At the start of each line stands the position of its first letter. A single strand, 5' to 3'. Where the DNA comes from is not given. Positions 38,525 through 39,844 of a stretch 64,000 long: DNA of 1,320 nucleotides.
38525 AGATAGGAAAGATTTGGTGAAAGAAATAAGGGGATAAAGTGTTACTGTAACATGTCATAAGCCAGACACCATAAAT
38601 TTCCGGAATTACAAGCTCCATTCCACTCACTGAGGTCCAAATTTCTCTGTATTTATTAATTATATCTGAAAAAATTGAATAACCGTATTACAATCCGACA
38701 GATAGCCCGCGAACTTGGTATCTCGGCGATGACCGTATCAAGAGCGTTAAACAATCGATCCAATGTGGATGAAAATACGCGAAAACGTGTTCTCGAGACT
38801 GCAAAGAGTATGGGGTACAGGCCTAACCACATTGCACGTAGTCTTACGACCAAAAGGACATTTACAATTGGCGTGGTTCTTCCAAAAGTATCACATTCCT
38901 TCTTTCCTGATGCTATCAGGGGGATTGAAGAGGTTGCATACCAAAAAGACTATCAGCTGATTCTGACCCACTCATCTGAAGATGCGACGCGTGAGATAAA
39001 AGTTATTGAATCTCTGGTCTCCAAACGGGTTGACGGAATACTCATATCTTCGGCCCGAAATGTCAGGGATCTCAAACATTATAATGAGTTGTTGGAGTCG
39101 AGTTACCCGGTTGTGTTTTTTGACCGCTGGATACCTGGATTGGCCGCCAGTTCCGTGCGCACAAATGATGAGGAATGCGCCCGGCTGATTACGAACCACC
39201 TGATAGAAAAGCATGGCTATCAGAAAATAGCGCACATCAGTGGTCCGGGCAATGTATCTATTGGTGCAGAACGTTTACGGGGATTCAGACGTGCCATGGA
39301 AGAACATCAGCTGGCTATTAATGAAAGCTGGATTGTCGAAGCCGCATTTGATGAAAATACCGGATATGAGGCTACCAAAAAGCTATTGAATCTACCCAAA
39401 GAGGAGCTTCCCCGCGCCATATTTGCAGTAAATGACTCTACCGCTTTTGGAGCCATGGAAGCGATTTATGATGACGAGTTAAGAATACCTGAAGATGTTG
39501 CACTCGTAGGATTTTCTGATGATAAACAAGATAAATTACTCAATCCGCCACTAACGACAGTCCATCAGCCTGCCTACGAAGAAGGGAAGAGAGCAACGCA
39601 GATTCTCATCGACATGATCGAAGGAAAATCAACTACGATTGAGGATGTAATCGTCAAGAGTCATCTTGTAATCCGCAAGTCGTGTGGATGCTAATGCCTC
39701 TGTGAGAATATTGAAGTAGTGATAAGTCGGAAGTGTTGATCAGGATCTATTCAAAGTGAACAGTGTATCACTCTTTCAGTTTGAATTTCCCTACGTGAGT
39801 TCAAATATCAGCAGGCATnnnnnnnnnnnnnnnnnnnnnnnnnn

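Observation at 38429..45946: ATGTTAC-CG operator-like motif found only in intergenic DNA around the LacI gene: a candidate local regulon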

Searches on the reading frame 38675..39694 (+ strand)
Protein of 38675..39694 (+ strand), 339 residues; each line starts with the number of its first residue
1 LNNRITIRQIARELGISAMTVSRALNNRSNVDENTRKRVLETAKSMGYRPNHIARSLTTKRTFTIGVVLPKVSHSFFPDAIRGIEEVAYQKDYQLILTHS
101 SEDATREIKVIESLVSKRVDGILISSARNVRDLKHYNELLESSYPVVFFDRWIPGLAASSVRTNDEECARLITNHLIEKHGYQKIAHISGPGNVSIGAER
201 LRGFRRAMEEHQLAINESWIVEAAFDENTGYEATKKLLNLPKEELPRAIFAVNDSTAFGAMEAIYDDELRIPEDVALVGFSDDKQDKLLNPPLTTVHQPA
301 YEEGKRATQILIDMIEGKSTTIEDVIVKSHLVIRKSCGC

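Call 5: search_protein_families(library=pfam, proteins=[window:38675-39694:+])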
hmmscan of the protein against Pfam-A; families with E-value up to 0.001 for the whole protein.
window:38675-39694:+ (339 aa): 6 families
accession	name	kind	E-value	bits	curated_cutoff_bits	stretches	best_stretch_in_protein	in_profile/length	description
PF13377.12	Peripla_BP_3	-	1e-34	120.5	26.5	1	174-337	2-167/167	Periplasmic binding protein-like domain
PF00532.27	Peripla_BP_1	-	6.3e-31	108.3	22.2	1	64-332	3-278/281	Periplasmic binding proteins and sugar binding domain of LacI family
PF13407.12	Peripla_BP_4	-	3.9e-24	86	35.1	1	65-318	1-257/258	Periplasmic binding protein domain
PF00356.27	LacI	-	1.3e-14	54.1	27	1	6-51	1-46/46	Bacterial regulatory proteins, lacI family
PF13412.12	HTH_24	-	8.4e-05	22.5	21.9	1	2-26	15-39/48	Winged helix-turn-helix DNA-binding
PF13384.12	HTH_23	-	0.00029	21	24.6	1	4-27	17-40/50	Homeodomain-like domain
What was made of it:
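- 38675..39694 (+): LacI-family regulator gene (339 aa, TTG start). It is the only LacI-family gene among the window proteins scanned (SusC/SusD were not scanned). Pfam LacI HTH plus Peripla_BP_1/3/4 domains (call 5).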

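Call 9: find_homologous_proteins(query=window:38675-39691:+)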
Query window:38675-39691:+ (339 aa): 6274 proteins with E <= 0.001 among 8000 candidates; the best 120 are listed.
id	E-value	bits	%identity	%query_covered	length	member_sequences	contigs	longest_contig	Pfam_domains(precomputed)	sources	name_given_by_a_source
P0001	5.7e-220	747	100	100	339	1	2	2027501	PF13377.13,PF00532.28,PF00356.28,PF13407.13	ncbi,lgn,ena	-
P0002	3.5e-198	676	94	95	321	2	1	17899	PF13377.13,PF00532.28,PF00356.28,PF13407.13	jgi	-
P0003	6.9e-196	668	88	100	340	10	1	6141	PF13377.13,PF00532.28,PF00356.28,PF13407.13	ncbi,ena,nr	ncbi:MAG TPA: LacI family DNA-binding transcriptional regulator [Balneolales bacterium]|nr:LacI fami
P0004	5.9e-191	652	94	91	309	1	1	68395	PF13377.13,PF00532.28,PF13407.13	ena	-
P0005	4.1e-187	639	84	100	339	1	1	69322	PF13377.13,PF00532.28,PF00356.28,PF13407.13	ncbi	-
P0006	1.3e-162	559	73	100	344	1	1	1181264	PF13377.13,PF00532.28,PF00356.28,PF13407.13,PF13384.13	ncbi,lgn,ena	-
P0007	2.6e-162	558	85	87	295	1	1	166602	PF13377.13,PF00532.28,PF13407.13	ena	-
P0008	2.1e-161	555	72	100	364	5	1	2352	PF13377.13,PF00532.28,PF00356.28,PF13407.13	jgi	-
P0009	1.5e-160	552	73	100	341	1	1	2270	PF13377.13,PF00532.28,PF00356.28,PF13407.13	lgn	-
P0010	3.1e-153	528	68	100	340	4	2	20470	PF13377.13,PF00532.28,PF00356.28,PF13407.13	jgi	-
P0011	2.6e-143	495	70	95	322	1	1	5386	PF13377.13,PF00532.28,PF00356.28,PF13407.13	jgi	jgi:DNA-binding LacI/PurR family transcriptional regulator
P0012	3.7e-141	488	66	95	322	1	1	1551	PF13377.13,PF00532.28,PF00356.28,PF13407.13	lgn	-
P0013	1.0e-129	451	61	100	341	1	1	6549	PF13377.13,PF00532.28,PF00356.28,PF13407.13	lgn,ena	-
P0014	8.9e-128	444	59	100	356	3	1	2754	PF13377.13,PF00532.28,PF00356.28,PF13407.13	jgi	-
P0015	1.5e-127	444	58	100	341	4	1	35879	PF13377.13,PF00532.28,PF00356.28,PF13407.13,PF13384.13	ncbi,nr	ncbi:MAG: LacI family transcriptional regulator [Calditrichaeota bacterium]|nr:LacI family transcrip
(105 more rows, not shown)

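Call 10: find_related_loci(query=window:38675-39691:+, collection=genome_contigs, flank=10000)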
Query window:38675-39691:+ (339 aa) in genome_contigs; peptide patterns used: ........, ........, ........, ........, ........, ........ (x = any residue, [..] = any of these).
65 stretches matched a pattern; 9 encode a relative of the query (tblastn E <= 1e-3); 9 distinct loci.
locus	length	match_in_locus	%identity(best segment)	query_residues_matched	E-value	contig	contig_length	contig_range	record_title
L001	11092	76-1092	88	1-339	0e+0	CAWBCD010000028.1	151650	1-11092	MAG: uncultured bacterium isolate MFD02923.bin.1.49 genome assembly, contig: contig_46152, whole genome shotgun sequence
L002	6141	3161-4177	88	1-339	0e+0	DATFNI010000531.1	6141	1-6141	MAG TPA_asm: Balneolales bacterium isolate SMAG_U9247 k141_181459, whole genome shotgun sequence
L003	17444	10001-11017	84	1-339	0e+0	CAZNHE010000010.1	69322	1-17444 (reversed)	MAG TPA_asm: uncultured Chitinophagales bacterium isolate SRP187154_co1_317 genome assembly, contig: NODE_271_length_693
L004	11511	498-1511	54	1-339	3e-128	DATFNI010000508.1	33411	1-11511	MAG TPA_asm: Balneolales bacterium isolate SMAG_U9247 k141_308766, whole genome shotgun sequence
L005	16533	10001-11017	55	1-339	3e-124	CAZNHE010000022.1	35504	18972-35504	MAG TPA_asm: uncultured Chitinophagales bacterium isolate SRP187154_co1_317 genome assembly, contig: NODE_1021_length_35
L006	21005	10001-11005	53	3-338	1e-115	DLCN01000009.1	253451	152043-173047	MAG TPA_asm: Balneolaceae bacterium UBA7797 UBA7797_contig_1171, whole genome shotgun sequence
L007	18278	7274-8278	40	1-336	3e-80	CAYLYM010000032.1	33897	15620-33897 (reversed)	MAG TPA_asm: uncultured Calditrichaceae bacterium isolate binchicken_co19_583 genome assembly, contig: NODE_1717_length_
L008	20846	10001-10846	28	59-336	2e-31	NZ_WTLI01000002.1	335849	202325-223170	Paenibacillus turpanensis strain YIM B00363 Scaffold2, whole genome shotgun sequence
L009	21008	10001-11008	28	5-333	5e-30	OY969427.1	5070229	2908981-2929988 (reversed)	MAG: uncultured Armatimonadetes bacterium isolate MFD09671.bin.1.19 genome assembly, chromosome: 1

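Call 13: find_encoding_contigs(protein=P0006, flank=10000, max_places=2)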
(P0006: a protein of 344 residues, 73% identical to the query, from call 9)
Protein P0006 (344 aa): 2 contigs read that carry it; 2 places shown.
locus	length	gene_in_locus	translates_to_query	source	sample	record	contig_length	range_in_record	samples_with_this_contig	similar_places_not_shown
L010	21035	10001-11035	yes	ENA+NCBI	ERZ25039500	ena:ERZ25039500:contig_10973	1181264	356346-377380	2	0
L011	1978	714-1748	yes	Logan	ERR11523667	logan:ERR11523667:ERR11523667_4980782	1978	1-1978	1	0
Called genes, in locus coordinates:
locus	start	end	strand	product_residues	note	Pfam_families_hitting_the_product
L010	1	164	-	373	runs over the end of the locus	PF12704:MacB_PCD (weak), PF02687:FtsX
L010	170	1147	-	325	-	-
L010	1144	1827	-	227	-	PF02463:SMC_N, PF00005:ABC_tran, PF13555:AAA_29 (weak), PF13304:AAA_21 (faint)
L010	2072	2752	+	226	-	PF01047:MarR (weak), PF13463:HTH_27 (weak)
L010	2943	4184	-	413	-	PF04107:GCS2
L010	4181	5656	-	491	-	PF14401:RLAN, PF02655:ATP-grasp_3 (weak), PF07478:Dala_Dala_lig_C, PF08443:RimK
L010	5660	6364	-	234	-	PF13529:Peptidase_C39_2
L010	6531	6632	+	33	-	-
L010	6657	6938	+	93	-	PF02583:Trns_repr_metal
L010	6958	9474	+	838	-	PF00403:HMA, PF00122:E1-E2_ATPase, PF00702:Hydrolase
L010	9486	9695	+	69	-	PF00403:HMA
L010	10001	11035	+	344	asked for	PF00356:LacI, PF13384:HTH_23 (faint), PF00532:Peripla_BP_1, PF13407:Peripla_BP_4, PF13377:Peripla_BP_3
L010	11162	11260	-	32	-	-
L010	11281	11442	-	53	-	PF00196:GerE (weak), PF04297:UPF0122 (weak), PF04545:Sigma70_r4 (weak), PF08281:Sigma70_r4_2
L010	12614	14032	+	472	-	-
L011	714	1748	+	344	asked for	PF00356:LacI, PF13384:HTH_23 (faint), PF00532:Peripla_BP_1, PF13407:Peripla_BP_4, PF13377:Peripla_BP_3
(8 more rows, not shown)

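Call 14: find_encoding_contigs(protein=P0010, flank=10000, max_places=2)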
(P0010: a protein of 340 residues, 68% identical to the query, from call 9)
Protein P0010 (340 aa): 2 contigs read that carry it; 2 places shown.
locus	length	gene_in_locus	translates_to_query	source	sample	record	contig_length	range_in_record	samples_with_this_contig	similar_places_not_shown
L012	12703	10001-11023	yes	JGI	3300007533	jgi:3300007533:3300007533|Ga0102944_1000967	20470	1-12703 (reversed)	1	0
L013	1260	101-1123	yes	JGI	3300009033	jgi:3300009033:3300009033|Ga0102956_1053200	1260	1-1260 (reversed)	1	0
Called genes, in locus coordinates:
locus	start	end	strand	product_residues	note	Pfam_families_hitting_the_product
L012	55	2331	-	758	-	PF07494:Reg_prop (faint), PF20067:SSL_N (faint), PF18962:Por_Secre_tail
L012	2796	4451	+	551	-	PF13360:PQQ_2 (faint)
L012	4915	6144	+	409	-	PF16153:DUF4861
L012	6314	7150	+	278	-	PF04962:KduI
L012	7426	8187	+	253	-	PF00106:adh_short, PF01370:Epimerase (weak), PF08659:KR, PF13561:adh_short_C2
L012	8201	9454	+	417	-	PF07470:Glyco_hydro_88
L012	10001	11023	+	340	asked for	PF00356:LacI, PF00532:Peripla_BP_1, PF13407:Peripla_BP_4, PF13377:Peripla_BP_3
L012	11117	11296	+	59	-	-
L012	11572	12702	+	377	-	?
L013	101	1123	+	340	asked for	PF00356:LacI, PF00532:Peripla_BP_1, PF13407:Peripla_BP_4, PF13377:Peripla_BP_3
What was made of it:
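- On Bacteroides-type UxaR/KdgR hexuronate regulators: The 68% ortholog sits beside KduI, a KduD-like SDR and GH88 (call 14).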

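Call 15: find_encoding_contigs(protein=P0004, flank=10000, max_places=2)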
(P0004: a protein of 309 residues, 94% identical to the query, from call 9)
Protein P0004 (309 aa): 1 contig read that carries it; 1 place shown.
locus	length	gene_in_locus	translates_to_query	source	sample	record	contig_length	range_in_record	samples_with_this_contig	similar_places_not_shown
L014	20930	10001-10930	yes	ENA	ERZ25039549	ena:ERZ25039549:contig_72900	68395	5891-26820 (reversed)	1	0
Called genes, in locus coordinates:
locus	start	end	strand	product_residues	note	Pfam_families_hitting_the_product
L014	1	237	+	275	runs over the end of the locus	PF00596:Aldolase_II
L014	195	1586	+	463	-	PF00106:adh_short, PF08659:KR (weak), PF13561:adh_short_C2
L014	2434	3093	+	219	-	-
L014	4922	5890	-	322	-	PF04198:Sugar-bind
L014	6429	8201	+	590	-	PF00128:Alpha-amylase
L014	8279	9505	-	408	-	PF01120:Alpha_L_fucos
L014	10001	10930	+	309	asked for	PF00532:Peripla_BP_1, PF13407:Peripla_BP_4, PF13377:Peripla_BP_3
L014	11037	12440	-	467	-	PF02614:UxaC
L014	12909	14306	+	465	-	PF17678:Glyco_hydro_92N, PF07971:Glyco_hydro_92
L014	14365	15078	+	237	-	PF07971:Glyco_hydro_92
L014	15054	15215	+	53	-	PF07971:Glyco_hydro_92 (weak)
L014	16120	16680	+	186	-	-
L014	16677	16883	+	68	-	-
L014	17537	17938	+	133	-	-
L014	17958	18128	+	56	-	-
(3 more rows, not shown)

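Call 20: find_encoding_contigs(protein=P0001, flank=1000, max_places=2)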
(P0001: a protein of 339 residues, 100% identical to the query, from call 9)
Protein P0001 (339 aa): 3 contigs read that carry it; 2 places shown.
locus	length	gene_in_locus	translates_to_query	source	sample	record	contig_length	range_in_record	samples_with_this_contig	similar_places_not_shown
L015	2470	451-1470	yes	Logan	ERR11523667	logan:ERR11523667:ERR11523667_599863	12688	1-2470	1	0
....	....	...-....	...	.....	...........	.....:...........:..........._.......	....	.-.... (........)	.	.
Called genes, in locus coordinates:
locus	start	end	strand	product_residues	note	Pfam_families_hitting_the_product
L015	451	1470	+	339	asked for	PF00356:LacI, PF00532:Peripla_BP_1, PF13407:Peripla_BP_4, PF13377:Peripla_BP_3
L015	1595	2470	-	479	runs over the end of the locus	PF02614:UxaC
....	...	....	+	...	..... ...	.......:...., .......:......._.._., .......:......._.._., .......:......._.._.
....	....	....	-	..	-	?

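Call 22: find_related_loci(query=A1, collection=metagenome_contigs, flank=10000)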
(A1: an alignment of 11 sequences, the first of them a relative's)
Query A1 (339 aa) in metagenome_contigs; peptide patterns used: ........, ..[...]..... (x = any residue, [..] = any of these).
449 stretches matched a pattern; 255 encode a relative of the query (tblastn E <= 1e-3); the best 80 are kept; 80 distinct loci.
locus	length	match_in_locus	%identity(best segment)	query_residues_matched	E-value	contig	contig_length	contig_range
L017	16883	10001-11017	94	1-339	0e+0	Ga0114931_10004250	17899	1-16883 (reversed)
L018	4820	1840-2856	88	1-339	0e+0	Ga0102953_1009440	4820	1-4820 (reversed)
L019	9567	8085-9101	72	1-339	4e-173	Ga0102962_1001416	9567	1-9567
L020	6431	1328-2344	68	1-339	3e-166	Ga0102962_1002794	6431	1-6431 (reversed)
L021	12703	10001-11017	68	1-339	1e-164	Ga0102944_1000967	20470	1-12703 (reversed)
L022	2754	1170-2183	59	1-339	9e-145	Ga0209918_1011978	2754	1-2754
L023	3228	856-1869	59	1-339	5e-142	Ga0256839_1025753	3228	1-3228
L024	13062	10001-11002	60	4-339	2e-135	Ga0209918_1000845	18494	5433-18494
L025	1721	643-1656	59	1-339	1e-142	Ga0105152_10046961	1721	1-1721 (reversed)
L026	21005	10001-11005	58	4-339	8e-132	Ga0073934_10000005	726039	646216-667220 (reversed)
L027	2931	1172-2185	56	1-339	2e-136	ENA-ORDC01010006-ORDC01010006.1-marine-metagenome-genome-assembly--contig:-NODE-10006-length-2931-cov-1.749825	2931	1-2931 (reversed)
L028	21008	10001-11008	58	3-339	2e-130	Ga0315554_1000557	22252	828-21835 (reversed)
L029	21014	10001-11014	57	1-339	1e-129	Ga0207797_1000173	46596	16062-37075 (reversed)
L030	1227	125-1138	58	1-339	5e-142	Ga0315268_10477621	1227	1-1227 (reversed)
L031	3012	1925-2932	58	3-339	1e-134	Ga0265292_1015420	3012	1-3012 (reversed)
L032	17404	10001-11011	60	1-339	7e-129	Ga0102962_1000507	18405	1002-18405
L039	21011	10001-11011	56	1-338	5e-127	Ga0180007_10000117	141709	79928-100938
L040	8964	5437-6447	57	2-339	3e-126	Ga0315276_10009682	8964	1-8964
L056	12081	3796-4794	51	5-338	8e-116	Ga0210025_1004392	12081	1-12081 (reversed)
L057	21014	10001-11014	50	1-339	5e-115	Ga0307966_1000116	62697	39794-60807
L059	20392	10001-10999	50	5-338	4e-112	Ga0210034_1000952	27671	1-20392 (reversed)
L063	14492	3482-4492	59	2-339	8e-131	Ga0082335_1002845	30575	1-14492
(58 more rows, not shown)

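Call 32: search_protein_families(library=ncbifam, proteins=[window:38675-39691:+], max_evalue=0.00001)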
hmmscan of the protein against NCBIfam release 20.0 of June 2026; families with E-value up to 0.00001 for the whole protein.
window:38675-39691:+ (339 aa): 20 families
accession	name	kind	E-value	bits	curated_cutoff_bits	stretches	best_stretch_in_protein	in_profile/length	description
NF047341.1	lactose_RbsR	equivalog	1.7e-70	237.9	382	1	4-337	2-328/331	ribose utilization transcriptional repressor RbsR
NF007743.0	PRK10423.1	equivalog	3.3e-69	233.5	531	1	6-336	3-329/330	ribose operon transcriptional repressor RbsR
NF007979.0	PRK10703.1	equivalog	3.7e-67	226.9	501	1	6-337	3-331/341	HTH-type transcriptional repressor PurR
TIGR01481.1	ccpA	equivalog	3.8e-64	217.2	442.35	1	4-336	2-328/330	catabolite control protein A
NF008269.0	PRK11041.1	equivalog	6.6e-63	212.8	436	1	5-337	10-337/342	DNA-binding transcriptional regulator CytR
NF007706.0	PRK10401.1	equivalog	2.9e-55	187.9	555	1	5-336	2-328/346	HTH-type transcriptional regulator GalS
NF051853.1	TransRegUriRCory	equivalog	3e-53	181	550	1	6-337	2-324/327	transcriptional regulator UriR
NF008002.0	PRK10727.1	equivalog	5e-53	180.4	557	1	6-336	3-328/341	HTH-type transcriptional regulator GalR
NF052440.1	TransRegGNTRPSEAE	equivalog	1.4e-52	178.8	400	1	3-336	4-332/333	HTH-type transcriptional regulator GntR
NF007075.0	PRK09526.1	subfamily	7.7e-52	176.4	340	1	4-337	5-331/358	LacI family DNA-binding transcriptional regulator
TIGR02417.1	fruct_sucro_rep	subfamily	5.8e-48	163.8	389.55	1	6-334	1-326/327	D-fructose-responsive transcription factor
NF007449.0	PRK10014.1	subfamily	2.5e-44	151.7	310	1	2-335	4-342/342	Mal regulon transcriptional regulator MalI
NF008452.0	PRK11303.1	equivalog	3.8e-41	141.4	385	1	6-320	2-313/332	catabolite repressor/activator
NF047913.1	TransRegIdnR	equivalog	6.6e-38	130.8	500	1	2-325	3-319/331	DNA-binding transcriptional regulator IdnR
NF011563.0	PRK14987.1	equivalog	3.1e-30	105.6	433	1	4-321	5-315/331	gluconate operon transcriptional repressor GntR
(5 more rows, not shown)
